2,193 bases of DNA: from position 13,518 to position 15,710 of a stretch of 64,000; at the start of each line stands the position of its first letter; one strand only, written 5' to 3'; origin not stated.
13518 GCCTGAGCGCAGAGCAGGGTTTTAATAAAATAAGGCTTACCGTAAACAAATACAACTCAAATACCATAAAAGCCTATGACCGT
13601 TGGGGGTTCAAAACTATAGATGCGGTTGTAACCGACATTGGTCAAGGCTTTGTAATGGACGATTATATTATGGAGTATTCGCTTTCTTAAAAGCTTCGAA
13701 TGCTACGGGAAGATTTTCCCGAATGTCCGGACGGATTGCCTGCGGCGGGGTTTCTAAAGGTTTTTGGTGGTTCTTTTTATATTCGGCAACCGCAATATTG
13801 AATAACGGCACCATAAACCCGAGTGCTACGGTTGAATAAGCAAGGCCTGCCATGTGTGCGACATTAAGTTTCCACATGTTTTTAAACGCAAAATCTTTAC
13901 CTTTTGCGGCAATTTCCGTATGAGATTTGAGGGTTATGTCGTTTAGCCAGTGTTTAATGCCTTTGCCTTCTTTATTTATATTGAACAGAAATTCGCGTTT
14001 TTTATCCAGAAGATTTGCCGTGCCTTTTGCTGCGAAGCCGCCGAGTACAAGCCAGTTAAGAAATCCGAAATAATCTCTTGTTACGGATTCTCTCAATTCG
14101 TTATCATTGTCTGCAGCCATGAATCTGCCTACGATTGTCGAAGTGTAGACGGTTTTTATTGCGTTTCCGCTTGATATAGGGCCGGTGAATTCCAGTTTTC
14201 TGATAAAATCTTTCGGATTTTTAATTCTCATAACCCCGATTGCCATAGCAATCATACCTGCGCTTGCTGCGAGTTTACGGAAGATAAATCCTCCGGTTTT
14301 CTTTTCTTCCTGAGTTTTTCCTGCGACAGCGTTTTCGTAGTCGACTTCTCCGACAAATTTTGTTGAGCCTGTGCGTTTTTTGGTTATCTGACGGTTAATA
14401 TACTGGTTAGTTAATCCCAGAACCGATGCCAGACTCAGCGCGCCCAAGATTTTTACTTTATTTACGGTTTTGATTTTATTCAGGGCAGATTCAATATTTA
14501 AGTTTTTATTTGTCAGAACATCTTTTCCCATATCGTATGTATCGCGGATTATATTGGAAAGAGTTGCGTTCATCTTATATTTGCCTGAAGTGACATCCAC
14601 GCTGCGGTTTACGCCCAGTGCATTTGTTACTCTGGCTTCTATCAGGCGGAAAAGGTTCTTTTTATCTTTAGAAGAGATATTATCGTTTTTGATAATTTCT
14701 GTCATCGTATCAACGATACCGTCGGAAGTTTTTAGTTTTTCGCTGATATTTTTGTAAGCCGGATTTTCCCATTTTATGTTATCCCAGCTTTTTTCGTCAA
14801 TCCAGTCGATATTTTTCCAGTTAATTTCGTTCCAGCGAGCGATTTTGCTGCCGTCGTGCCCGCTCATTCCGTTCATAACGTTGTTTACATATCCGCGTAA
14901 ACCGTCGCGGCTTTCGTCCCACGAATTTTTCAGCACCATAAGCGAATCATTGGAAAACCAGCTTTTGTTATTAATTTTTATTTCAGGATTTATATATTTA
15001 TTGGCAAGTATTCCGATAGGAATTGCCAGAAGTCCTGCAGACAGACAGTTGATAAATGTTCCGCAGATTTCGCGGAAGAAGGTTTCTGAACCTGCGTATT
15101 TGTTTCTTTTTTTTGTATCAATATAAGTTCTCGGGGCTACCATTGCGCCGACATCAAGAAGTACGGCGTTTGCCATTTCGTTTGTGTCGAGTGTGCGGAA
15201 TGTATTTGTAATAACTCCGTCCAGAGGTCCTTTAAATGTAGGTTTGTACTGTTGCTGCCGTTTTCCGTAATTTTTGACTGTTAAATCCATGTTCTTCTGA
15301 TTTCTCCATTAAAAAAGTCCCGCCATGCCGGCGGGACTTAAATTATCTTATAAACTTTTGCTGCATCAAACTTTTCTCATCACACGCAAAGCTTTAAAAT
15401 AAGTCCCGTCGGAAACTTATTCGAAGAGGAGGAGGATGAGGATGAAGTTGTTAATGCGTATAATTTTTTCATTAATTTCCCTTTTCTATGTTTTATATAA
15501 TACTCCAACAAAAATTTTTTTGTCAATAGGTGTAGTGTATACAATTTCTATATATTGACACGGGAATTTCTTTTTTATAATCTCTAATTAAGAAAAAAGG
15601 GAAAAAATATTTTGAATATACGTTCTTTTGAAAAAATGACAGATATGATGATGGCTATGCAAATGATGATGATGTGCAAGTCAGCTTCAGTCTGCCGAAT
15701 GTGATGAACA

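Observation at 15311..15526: Eight-serine leader peptide with complete 1:2 / 2:3 / 3:4 attenuator geometry in front of an orphan membrane protein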

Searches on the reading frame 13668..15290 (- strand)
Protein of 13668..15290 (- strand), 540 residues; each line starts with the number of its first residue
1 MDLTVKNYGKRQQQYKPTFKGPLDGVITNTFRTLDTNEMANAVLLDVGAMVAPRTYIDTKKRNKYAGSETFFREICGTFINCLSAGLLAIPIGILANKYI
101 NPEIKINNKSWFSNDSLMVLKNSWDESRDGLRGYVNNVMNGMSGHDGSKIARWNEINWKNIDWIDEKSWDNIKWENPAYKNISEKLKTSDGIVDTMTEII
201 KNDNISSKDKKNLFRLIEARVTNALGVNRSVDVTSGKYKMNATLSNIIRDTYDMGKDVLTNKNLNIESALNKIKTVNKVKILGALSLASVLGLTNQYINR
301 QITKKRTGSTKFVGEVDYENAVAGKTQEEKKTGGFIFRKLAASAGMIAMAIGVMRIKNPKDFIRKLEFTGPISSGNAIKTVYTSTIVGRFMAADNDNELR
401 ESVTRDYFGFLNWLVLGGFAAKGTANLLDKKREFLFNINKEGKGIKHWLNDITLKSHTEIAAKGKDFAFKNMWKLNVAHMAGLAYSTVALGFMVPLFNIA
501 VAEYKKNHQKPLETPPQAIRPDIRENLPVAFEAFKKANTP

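Call 6: search_protein_families(library=pfam, proteins=[window:13668-15290:-], max_evalue=0.01)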
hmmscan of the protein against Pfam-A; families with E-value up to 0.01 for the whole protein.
window:13668-15290:- (540 aa): 0 families

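Call 7: find_homologous_proteins(query=window:13668-15290:-)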
Query window:13668-15290:- (540 aa): 833 proteins with E <= 0.001 among 8000 candidates; the best 120 are listed.
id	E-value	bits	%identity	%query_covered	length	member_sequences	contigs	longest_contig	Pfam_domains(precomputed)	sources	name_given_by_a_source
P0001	0.0e+0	1208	100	100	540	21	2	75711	-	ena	-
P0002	0.0e+0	1024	84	100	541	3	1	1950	-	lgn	-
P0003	1.5e-293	992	82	99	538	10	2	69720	-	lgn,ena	-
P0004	1.5e-266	903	75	99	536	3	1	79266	-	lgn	-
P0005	1.6e-222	758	67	94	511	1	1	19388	-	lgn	-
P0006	1.2e-221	755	65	93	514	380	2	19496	-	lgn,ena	-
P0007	1.6e-219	748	66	95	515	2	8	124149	-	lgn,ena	-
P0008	4.3e-219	747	66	95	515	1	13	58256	-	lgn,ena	-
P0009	7.8e-219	746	65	95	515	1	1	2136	-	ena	-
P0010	1.4e-218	745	64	95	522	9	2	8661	-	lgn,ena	-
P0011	1.5e-218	745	66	95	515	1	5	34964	-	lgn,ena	-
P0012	1.7e-218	745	65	95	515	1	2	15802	-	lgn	-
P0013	4.6e-218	743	65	95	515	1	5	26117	-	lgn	-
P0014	6.3e-218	743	65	95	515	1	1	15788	-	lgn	-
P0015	8.6e-218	742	65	95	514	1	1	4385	-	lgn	-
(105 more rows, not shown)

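Call 10: find_related_loci(query=A1, collection=genome_contigs, flank=3000)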
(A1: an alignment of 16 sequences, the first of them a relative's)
Query A1 (540 aa) in genome_contigs; peptide patterns used: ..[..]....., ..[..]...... (x = any residue, [..] = any of these).
395 stretches matched a pattern; 228 encode a relative of the query (tblastn E <= 1e-3); the best 80 are kept; 80 distinct loci.
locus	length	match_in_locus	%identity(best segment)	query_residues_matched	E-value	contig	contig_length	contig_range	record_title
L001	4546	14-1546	65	1-509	0e+0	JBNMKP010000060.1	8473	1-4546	MAG: bacterium isolate CM_BacZag150.40 k141_274171_length_8473_cov_25.5973, whole genome shotgun sequence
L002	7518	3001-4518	64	1-506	0e+0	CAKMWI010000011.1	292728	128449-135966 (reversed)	Candidatus Gastranaerophilales bacterium isolate min17_bin44 genome assembly, contig: contig_6606, whole genome shotgun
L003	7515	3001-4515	66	1-505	0e+0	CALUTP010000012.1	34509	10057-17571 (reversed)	MAG: Candidatus Gastranaerophilales bacterium isolate E02__bin124 genome assembly, contig: E02__k127_5734573, whole geno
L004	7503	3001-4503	65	7-509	0e+0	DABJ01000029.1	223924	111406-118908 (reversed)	MAG TPA_asm: Candidatus Gastranaerophilales bacterium HUM_12 contig_112, whole genome shotgun sequence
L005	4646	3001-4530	65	1-511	0e+0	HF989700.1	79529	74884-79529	Brachyspira sp. CAG:484 genomic scaffold, scf52, whole genome shotgun sequence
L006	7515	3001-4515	65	4-509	0e+0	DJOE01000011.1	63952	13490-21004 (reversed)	MAG TPA_asm: Cyanobacteria bacterium UBA6446 UBA6446_contig_1056, whole genome shotgun sequence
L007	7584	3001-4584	60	1-529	0e+0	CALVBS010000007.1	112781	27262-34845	MAG: Candidatus Gastranaerophilales bacterium isolate BRZ_NG__bin18 genome assembly, contig: BRZ_NG__NODE_118_length_112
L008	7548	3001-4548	58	1-519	0e+0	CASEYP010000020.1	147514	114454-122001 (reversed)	uncultured bacterium isolate SI.A93.metabat-bins.156 genome assembly, contig: SI.A93.metabat-bins.156.fa_k141_269789, wh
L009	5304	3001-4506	59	1-505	0e+0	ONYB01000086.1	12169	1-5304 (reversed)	uncultured Brachyspira sp. isolate RUG745 genome assembly, contig: k87_17321816, whole genome shotgun sequence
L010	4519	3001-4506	59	1-505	0e+0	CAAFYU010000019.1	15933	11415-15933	TPA_asm: Candidatus Gastranaerophilales bacterium, isolate HGM07948, WGS project CAAFYU010000000 data, contig: SRS475682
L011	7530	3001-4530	58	1-516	0e+0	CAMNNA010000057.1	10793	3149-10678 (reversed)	MAG: uncultured cyanobacterium isolate SRR1267595_bin.35_metaWRAP_v1.3_MAG genome assembly, contig: NODE.11571_length_10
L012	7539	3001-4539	57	1-513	0e+0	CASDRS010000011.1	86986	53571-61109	uncultured bacterium isolate O46_L4_303303_idba_bin.55 genome assembly, contig: O46_L4_303303_idba_bin.55.fa_scaffold_27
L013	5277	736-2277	58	1-510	0e+0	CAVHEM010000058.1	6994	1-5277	Bacteroidaceae bacterium isolate H07654-L1_cleanbin_000008 genome assembly, contig: Spades_H07654-L1_contig_8538, whole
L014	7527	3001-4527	58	1-510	0e+0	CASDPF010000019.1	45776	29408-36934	uncultured bacterium isolate T5_L3_314314_idba_bin.40 genome assembly, contig: T5_L3_314314_idba_bin.40.fa_scaffold_1019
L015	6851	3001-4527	59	1-509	0e+0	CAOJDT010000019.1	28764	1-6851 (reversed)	MAG TPA_asm: uncultured bacterium isolate SRR15604541_bin.4_metawrap_v1.3_MAG genome assembly, contig: NODE.856_length_2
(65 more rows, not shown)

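Call 25: search_protein_representatives(alignment_id=A1)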
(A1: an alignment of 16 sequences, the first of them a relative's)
Query: 16 sequences, 517 profile positions. Proteins with E-value up to 0.001 (for the whole library): 487; up to 1e-10: 321; up to 1e-30: 210. The best 150 are listed.
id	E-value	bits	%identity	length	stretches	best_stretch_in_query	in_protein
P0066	1.0e-244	829.4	-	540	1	10-514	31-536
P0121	3.7e-130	451.4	-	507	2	191-514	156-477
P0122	4.9e-121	421.3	-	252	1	255-510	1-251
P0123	3.8e-116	405.2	-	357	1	18-322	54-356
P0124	5.3e-103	361.8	-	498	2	211-513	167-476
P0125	2.4e-101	356.4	-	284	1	11-287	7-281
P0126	3.7e-97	342.5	-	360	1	179-513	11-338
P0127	4.2e-87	309.4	-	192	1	347-515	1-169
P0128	5.7e-87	308.9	-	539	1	2-510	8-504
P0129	7.4e-86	305.3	-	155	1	364-513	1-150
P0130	3.2e-84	299.9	-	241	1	207-417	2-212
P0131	2.0e-83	297.2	-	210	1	13-219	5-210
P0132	8.6e-80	285.2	-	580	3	187-463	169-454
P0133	2.4e-76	273.9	-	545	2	181-511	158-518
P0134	2.2e-75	270.7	-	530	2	189-515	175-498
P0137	3.7e-73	263.4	-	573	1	10-513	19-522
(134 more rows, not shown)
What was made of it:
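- Checked: It has 833 database relatives at E <= 0.001 among the candidates scored (call 7) and 487 clusters at 50% identity (call 25).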

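Call 27: search_protein_families(library=ncbifam, proteins=[window:13668-15290:-], max_evalue=1)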
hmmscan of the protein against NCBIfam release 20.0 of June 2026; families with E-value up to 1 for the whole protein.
window:13668-15290:- (540 aa): 3 families
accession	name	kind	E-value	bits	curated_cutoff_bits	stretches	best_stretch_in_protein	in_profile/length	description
NF052338.1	PA2781_fam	subfamily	0.029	14.6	45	0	363-438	12-86/98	PA2781 family protein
TIGR04167.1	rSAM_SeCys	equivalog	0.12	11.6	300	1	228-270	54-101/303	arsenosugar biosynthesis radical SAM (seleno)protein ArsS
TIGR00974.1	3a0107s02c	equivalog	0.14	11.3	193.45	1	65-100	46-81/272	phosphate ABC transporter permease PstA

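Call 29: search_solved_structures(query=A3, max_evalue=1)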
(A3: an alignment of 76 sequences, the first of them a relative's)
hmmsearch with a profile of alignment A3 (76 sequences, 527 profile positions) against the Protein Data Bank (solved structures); distinct sequences matched with E-value up to 1: 3.
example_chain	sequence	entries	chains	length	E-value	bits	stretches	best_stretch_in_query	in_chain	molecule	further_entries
1ez3_A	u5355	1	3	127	0.05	15.5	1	133-221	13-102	SYNTAXIN-1A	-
1br0_A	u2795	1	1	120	0.05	15.5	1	133-221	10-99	PROTEIN (SYNTAXIN 1-A)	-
4jeu_B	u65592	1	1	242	0.82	11.5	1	133-221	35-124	Syntaxin-1A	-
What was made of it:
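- Tried and rejected: the PDB sequence profile (call 29);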

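Call 34: find_encoding_contigs(protein=P0128, flank=1500, max_places=3)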
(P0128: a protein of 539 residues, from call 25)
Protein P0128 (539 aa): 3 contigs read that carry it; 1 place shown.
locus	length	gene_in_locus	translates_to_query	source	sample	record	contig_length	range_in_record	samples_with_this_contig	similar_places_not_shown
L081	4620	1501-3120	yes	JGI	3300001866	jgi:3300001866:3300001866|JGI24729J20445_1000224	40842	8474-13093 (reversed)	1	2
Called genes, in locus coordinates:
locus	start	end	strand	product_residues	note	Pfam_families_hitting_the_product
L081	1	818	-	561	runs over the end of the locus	PF12895:ANAPC3 (faint), PF13414:TPR_11 (faint), PF13431:TPR_17 (faint), PF13429:TPR_15 (weak), PF13432:TPR_16 (weak), PF13424:TPR_12 (weak), PF13428:TPR_14 (weak), PF23914:TPR_CcmH_CycH (weak), +14 more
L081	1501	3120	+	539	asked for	-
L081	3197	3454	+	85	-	-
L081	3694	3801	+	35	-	-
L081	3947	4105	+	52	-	-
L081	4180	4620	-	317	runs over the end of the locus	PF02016:Peptidase_S66, PF17676:Peptidase_S66C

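Call 35: find_encoding_contigs(protein=P0137, flank=1500, max_places=3)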
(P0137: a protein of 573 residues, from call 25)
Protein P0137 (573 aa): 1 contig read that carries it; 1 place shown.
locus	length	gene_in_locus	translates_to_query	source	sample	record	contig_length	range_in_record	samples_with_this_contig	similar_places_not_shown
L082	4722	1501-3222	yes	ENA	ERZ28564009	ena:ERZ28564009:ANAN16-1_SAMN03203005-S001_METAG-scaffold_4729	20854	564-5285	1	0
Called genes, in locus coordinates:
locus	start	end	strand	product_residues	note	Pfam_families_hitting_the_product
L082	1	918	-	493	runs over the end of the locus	?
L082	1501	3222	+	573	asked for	-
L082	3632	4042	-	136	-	-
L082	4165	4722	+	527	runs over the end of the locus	PF00483:NTP_transferase, PF01128:IspD, PF02348:CTP_transf_3, PF12804:NTP_transf_3, PF25084:LbH_EIF2B (weak), PF00132:Hexapep, PF25087:GMPPB_C, PF00132:Hexapep (weak), +2 more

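Call 38: predict_structure(alignment_id=A3)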
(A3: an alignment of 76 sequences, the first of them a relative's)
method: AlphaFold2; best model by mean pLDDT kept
length: 540 residues; sequences in the alignment: 76
mean_pLDDT: 89.5   pTM: 0.85
mean pLDDT of the five models: 89.5, 87.8, 87.3, 87.0, 86.6
residues with pLDDT >= 90: 400; 70-90: 97; 50-70: 21; < 50: 22
segments of 3 or more residues with pLDDT < 50: 1-22
pLDDT, mean of each block of 10 residues (from residue 1): 38 45 69 83 89 95 92 93 91 96 93 96 97 98 96 96 90 95 96 98 96 96 95 97 95 97 95 95 94 91 90 87 76 92 97 94 90 87 95 93 94 91 96 95 91 94 92 95 93 93 86 58 73 82
secondary structure, 60 per line:
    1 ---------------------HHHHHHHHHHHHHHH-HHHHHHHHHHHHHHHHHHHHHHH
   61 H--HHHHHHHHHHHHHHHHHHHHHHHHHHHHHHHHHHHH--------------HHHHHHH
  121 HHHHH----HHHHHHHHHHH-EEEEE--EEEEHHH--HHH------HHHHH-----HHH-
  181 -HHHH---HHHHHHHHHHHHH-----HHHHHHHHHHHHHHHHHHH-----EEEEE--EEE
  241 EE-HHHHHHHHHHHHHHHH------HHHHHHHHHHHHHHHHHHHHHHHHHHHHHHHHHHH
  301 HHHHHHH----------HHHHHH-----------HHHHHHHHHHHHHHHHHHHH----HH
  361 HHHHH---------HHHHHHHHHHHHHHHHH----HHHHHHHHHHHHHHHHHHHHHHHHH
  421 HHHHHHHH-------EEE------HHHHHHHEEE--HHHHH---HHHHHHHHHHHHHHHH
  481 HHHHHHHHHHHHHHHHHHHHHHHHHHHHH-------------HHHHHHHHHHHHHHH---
elements in order: H22-36 H38-61 H64-99 H114-125 H130-140 E142-146 E149-152 H167-171 H182-185 H189-201 H207-225 E231-235 E238-242 H244-259 H266-307 H318-323 H335-354 H359-365 H375-391 H396-428 E436-438 H445-451 E452-454 H457-461 H465-509 H523-537

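Call 41: fold_search(model_id=the predicted structure, library=pdb)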
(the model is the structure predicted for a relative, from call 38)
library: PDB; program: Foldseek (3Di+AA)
matches with E <= 10: 239; with E <= 0.001: 0
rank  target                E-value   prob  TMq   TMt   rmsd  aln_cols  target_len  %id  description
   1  7ugd                  6.6e-02  0.09  0.09  0.11  25.9       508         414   10  Asp-bound GltPh RSMR mutant in IFS-A1 state (released 2023-03-29)
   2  6x13                  8.5e-02  0.09  0.10  0.11  26.6       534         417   10  Inward-facing sodium-bound state of the glutamate transporter homologue GltPh (released 2020-11-18)
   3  7ugj                  1.5e-01  0.08  0.11  0.13  27.3       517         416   11  TBOA-bound GltPh RSMR mutant in OFS state (released 2023-03-29)
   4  9b46                  2.2e-01  0.18  0.19  0.16  24.7       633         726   10  Mycolicibacterium smegmatis MmpL5 structure (released 2024-10-02)
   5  6x15_A                2.2e-01  0.06  0.09  0.11  26.0       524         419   10  Inward-facing state of the glutamate transporter homologue GltPh in complex with L-aspartate and sodium ions (released 2020-11-18)
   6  6bav_A                2.3e-01  0.08  0.11  0.13  26.6       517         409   10  Crystal Structure of GltPh R397C in complex with S-Benzyl-L-Cysteine (released 2018-01-17)
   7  6wzb_A                2.8e-01  0.06  0.10  0.12  25.2       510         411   10  Crystal structure of the GltPh V216C-G388C mutant cross-linked with divalent mercury (released 2021-02-17)
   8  4u4t                  4.2e-01  0.06  0.10  0.12  25.9       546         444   11  Structure of a nitrate/nitrite antiporter NarK in nitrate-bound inward-open state (released 2015-07-15)
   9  7ahk                  4.5e-01  0.10  0.14  0.17  26.9       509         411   11  Crystal structure of the outward-facing state of the substrate-free Na+-only bound glutamate transporter homolog GltPh (released 2020-11-18)
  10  4p19_C                4.5e-01  0.09  0.13  0.15  22.7       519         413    9  Closed, apo inward-facing state of the glutamate transporter homologue GltPh (released 2014-06-04)
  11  2nwl_B                4.5e-01  0.07  0.12  0.15  26.2       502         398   10  Crystal structure of GltPh in complex with L-Asp (released 2007-02-27)
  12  4u4v                  4.5e-01  0.06  0.10  0.12  26.7       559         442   11  Structure of a nitrate/nitrite antiporter NarK in apo inward-open state (released 2015-07-15)
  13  7ngh_A                5.0e-01  0.06  0.10  0.12  26.2       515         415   10  Structure of glutamate transporter homologue in complex with Sybody (released 2021-09-15)
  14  3kbc_A                5.9e-01  0.03  0.09  0.10  25.9       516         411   10  Crystal structure of GltPh K55C-A364C mutant crosslinked with divalent mercury (released 2009-12-01)
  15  8b24_B                6.2e-01  0.08  0.16  0.13  24.2       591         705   11  Time-resolved structure of K+-dependent Na+-PPase from Thermotoga maritima 3600-seconds post reaction initiation with  (released 2024-01-17)
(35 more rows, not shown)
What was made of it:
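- Tried and rejected: Foldseek against PDB with a high-confidence model (calls 38, 41).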

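Call 66: search_protein_families(library=phrogs, proteins=[window:13668-15290:-], max_evalue=0.01)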
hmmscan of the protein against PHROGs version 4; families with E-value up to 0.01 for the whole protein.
window:13668-15290:- (540 aa): 0 families

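Call 67: search_protein_families(library=padloc, proteins=[window:13668-15290:-], max_evalue=0.01)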
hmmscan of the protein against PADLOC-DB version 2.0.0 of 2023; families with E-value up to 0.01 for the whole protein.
window:13668-15290:- (540 aa): 0 families

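Call 70: find_encoding_contigs(protein=P0003, flank=600, max_places=2)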
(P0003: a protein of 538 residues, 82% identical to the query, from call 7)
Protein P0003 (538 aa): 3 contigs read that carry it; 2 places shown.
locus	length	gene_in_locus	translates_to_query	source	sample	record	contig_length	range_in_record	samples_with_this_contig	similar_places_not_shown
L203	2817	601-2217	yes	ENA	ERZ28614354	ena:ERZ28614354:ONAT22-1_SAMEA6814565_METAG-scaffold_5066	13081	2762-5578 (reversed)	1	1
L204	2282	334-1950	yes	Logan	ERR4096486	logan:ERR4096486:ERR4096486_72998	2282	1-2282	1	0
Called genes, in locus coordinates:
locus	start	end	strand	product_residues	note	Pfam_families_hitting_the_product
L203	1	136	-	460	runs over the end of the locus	-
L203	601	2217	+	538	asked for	-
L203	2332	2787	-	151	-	PF00011:HSP20, PF17886:ArsA_HSP20 (weak)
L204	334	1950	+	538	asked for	-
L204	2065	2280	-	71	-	?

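Call 71: find_encoding_contigs(protein=P0004, flank=600, max_places=2)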
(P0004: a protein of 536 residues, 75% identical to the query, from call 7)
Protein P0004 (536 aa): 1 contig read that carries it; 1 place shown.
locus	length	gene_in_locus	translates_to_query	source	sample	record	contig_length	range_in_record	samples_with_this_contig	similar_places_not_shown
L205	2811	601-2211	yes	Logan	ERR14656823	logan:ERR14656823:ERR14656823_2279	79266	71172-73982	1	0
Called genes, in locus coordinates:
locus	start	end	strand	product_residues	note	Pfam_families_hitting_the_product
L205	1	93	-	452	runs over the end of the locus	-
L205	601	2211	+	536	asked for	-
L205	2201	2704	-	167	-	PF13302:Acetyltransf_3 (weak), PF00583:Acetyltransf_1, PF13673:Acetyltransf_10, PF13508:Acetyltransf_7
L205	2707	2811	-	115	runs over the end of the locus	PF13616:Rotamase_3, PF13145:Rotamase_2, PF00639:Rotamase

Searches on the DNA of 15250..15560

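Call 50: search_rna_families(source=window, start=15250, end=15560, threshold=evalue, max_evalue=10)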
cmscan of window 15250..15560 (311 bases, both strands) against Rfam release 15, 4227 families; matches with E-value up to 10: 14.
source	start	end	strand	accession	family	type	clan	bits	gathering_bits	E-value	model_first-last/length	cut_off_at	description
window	15309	15419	-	RF01859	Phe_leader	Cis-reg; leader;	-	21.5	55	0.21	1-125/125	no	Phenylalanine leader peptide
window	15314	15376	-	RF01393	isrJ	Gene; sRNA;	-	21.4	37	0.074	1-75/75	no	isrJ Hfq binding RNA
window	15311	15395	-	RF02434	SpF39_sRNA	Gene; sRNA;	-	20.1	60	3.7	1-109/109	no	Streptococcus sRNA SpF39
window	15308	15404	-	RF00515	PyrR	Cis-reg;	-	17.5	54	4.4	1-115/115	no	PyrR binding site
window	15393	15416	+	RF01326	CRISPR-DR13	Gene; CRISPR;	-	17.2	37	3.7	1-30/30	no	CRISPR RNA direct repeat element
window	15267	15346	-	RF02900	AaHKsRNA82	Gene; sRNA;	-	17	51.4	5.4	1-81/81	no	Aggregatibacter sRNA 82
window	15301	15419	-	RF00121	MicC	Gene; sRNA;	-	16.7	90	4.8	1-123/123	no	MicC RNA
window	15283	15342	+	RF02450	ncr1175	Gene; sRNA;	-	16.4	60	1.4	1-110/110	no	Bacillus sRNA ncr1175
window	15310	15374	-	RF00513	Trp_leader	Cis-reg; leader;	-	16.2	41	0.93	1-100/100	no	Tryptophan operon leader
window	15389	15453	+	RF02511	PYLIS_4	Cis-reg;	-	16.1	50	6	1-100/100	no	Pyrrolysine insertion sequence TetR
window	15302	15340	-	RF01727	SAM-SAH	Cis-reg; riboswitch;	-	15.5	40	0.39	1-49/49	no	SAM/SAH riboswitch aptamer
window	15308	15393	-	RF01772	rnk_pseudo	Cis-reg; leader;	-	13.9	55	7.4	1-108/108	no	Pseudomonas rnk leader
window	15286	15339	+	RF02236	asX2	Gene; sRNA;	-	13.7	70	3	1-87/87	no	Xanthomonas sRNA asX2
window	15325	15415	-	RF04228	MIR6140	Gene; miRNA;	-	13.4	140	9.4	1-165/165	no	MIR6140 microRNA precursor family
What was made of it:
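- On Rfam leader families (Trp_leader RF00513, Phe_leader RF01859 and others): The permissive scan gives Phe_leader 21.5 bits against 55 and Trp_leader 16.2 bits against 41 (call 50).
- The permissive Rfam scan gives weak hits to such leaders, for example PyrR at 17.5 bits (call 50).
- Tried and rejected: The permissive scan of the leader gave only sub-threshold echoes (call 50).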

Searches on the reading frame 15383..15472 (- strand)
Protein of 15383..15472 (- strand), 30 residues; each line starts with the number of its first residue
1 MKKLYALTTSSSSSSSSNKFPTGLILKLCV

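Call 69: list_cluster_members(proteins=[window:15383-15472:-, P0001, P0116])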
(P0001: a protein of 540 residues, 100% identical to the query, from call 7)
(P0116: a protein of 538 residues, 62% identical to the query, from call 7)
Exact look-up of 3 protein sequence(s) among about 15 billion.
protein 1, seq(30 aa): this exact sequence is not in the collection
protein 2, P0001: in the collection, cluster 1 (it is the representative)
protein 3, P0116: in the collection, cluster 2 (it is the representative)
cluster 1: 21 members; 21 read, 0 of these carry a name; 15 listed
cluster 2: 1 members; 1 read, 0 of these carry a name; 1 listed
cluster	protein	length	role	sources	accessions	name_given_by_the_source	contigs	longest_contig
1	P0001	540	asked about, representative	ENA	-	-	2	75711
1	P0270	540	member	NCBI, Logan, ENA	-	-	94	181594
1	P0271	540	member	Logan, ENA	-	-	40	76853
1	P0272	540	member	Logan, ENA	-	-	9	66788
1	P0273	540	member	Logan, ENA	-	-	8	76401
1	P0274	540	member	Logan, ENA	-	-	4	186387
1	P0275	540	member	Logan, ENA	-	-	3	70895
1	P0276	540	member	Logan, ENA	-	-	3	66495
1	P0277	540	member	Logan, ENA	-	-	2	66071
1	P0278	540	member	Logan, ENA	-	-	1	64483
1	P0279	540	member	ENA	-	-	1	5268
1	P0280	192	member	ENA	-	-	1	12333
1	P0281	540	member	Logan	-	-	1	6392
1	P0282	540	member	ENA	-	-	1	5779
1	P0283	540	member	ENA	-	-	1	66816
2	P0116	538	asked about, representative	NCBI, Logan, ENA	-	-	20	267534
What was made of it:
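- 15380..15472 (-): Leader ORF of 30 codons plus stop, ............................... The peptide is not present as a called protein in the collection (call 69).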
